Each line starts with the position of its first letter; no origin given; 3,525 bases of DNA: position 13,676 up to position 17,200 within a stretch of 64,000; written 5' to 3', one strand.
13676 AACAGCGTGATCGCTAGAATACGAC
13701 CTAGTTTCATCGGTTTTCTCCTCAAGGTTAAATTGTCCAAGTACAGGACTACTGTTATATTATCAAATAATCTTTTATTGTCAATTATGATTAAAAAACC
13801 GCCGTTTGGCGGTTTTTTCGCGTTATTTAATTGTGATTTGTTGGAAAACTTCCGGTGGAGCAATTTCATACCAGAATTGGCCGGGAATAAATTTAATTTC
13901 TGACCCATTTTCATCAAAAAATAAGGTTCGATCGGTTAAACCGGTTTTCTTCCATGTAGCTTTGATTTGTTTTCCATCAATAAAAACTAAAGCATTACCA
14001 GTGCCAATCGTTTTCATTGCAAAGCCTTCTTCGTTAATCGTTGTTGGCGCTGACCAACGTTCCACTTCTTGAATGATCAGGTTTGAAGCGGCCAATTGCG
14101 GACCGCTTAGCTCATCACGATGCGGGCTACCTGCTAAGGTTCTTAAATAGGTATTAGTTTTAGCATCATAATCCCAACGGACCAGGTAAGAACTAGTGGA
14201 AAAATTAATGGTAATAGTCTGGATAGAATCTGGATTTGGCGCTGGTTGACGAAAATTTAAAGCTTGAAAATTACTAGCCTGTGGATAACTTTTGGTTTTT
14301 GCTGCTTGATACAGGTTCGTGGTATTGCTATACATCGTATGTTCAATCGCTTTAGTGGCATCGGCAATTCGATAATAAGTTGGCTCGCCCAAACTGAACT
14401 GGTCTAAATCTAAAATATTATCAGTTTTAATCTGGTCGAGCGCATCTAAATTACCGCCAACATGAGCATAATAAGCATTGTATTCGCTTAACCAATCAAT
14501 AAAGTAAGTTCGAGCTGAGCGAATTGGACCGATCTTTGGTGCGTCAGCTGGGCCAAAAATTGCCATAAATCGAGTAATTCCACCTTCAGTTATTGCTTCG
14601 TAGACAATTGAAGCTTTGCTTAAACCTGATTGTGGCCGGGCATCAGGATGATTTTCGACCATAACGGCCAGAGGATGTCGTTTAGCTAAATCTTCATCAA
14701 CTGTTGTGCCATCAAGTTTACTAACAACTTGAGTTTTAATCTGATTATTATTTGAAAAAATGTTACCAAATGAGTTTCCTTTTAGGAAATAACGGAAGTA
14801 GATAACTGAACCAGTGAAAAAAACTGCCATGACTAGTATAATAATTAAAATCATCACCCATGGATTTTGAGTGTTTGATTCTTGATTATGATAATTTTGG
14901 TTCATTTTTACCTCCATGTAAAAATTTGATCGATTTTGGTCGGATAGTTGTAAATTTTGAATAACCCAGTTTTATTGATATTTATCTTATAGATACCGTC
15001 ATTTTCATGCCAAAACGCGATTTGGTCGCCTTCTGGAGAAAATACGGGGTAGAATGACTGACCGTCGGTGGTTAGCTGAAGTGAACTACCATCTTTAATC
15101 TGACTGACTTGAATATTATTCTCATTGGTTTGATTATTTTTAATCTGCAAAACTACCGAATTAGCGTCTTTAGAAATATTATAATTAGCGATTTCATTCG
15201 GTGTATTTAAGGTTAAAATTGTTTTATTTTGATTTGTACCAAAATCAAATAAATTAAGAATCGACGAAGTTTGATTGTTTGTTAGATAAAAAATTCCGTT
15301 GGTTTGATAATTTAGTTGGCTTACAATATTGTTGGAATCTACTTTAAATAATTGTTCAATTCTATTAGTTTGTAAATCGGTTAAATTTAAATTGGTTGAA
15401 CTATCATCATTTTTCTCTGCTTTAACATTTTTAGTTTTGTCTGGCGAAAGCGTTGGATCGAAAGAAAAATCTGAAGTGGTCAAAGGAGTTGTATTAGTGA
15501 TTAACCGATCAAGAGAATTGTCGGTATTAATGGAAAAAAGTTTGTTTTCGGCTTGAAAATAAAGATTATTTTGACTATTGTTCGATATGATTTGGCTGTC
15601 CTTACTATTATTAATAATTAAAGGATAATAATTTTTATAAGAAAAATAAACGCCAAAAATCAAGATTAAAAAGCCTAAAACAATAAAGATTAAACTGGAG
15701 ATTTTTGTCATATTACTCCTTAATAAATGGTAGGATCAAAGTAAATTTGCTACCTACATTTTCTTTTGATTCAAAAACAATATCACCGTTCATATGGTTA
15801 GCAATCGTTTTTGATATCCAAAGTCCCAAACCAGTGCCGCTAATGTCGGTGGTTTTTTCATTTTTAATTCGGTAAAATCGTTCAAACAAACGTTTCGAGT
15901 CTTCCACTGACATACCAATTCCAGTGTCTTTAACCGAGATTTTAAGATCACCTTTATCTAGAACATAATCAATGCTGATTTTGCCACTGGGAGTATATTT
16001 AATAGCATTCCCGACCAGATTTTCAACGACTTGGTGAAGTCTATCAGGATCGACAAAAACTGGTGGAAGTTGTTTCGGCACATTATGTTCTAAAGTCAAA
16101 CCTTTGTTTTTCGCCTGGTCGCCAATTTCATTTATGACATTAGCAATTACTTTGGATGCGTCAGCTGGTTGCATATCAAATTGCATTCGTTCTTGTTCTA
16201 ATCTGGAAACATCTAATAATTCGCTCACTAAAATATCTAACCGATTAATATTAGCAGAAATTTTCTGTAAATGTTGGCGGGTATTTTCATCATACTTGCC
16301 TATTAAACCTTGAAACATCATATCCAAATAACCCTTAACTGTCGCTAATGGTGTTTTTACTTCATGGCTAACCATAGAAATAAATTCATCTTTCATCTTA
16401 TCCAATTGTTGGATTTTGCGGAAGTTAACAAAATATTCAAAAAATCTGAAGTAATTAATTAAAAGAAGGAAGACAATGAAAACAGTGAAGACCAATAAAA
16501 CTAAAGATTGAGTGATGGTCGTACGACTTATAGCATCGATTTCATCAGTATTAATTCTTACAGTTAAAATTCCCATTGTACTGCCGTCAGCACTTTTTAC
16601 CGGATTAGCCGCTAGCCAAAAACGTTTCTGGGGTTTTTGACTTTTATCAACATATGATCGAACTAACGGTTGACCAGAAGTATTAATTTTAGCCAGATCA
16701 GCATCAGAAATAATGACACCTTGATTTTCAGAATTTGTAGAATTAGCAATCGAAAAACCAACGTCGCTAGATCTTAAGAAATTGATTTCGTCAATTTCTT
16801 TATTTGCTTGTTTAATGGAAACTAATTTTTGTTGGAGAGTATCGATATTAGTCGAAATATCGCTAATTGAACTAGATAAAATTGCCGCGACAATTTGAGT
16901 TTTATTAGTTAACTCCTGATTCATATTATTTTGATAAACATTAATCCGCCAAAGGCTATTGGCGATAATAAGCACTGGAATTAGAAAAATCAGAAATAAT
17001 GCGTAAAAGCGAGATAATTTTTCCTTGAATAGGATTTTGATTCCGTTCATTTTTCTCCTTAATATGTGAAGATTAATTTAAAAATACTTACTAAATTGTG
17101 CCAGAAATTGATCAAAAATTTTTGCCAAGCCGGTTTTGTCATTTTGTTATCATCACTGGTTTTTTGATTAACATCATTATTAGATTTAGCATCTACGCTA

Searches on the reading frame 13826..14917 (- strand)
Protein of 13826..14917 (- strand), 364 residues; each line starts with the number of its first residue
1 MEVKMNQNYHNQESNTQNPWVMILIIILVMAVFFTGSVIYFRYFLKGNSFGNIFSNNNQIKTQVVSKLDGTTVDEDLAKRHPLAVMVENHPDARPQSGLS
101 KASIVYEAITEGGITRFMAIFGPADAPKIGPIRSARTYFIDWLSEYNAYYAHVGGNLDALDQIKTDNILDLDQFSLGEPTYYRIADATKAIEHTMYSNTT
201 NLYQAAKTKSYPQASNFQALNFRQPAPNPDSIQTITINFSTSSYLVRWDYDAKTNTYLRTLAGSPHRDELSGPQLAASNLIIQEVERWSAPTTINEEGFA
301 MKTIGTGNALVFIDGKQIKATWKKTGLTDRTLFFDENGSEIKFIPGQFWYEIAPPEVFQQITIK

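Call 41: search_protein_families(library=pfam, proteins=[window:13826-14917:-], max_evalue=0.00001)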
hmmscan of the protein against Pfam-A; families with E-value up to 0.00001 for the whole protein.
window:13826-14917:- (364 aa): 2 families
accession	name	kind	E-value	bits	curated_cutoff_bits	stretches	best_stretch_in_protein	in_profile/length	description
PF11258.13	DUF3048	-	3.8e-45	154.1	25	1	70-211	3-147/148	Protein of unknown function (DUF3048) N-terminal domain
PF17479.7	DUF3048_C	-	3.4e-26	92.3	25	1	235-349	1-113/114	Protein of unknown function (DUF3048) C-terminal domain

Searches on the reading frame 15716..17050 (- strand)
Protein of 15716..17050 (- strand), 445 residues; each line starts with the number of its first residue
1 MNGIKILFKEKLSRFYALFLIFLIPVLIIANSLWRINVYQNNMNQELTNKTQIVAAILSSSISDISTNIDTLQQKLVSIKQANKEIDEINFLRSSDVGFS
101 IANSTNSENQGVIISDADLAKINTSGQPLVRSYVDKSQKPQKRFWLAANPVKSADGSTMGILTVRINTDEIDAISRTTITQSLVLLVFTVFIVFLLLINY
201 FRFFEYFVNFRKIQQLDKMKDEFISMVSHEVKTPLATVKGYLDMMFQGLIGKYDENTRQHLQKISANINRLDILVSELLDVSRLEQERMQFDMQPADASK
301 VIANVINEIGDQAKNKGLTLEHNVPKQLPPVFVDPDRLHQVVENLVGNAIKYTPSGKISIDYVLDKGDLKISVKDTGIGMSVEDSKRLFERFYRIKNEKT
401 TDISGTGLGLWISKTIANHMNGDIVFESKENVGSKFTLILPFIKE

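Call 41: search_protein_families(library=pfam, proteins=[window:15716-17050:-], max_evalue=0.00001)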
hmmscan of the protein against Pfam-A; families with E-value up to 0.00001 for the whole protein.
window:15716-17050:- (445 aa): 2 families
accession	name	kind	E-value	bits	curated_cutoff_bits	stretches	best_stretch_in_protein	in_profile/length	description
PF02518.31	HATPase_c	-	4e-30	105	26.4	1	334-442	2-109/111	Histidine kinase-, DNA gyrase B-, and HSP90-like ATPase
PF00512.31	HisKA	-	2.3e-16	60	26.9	1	219-287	1-66/66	His Kinase A (phospho-acceptor) domain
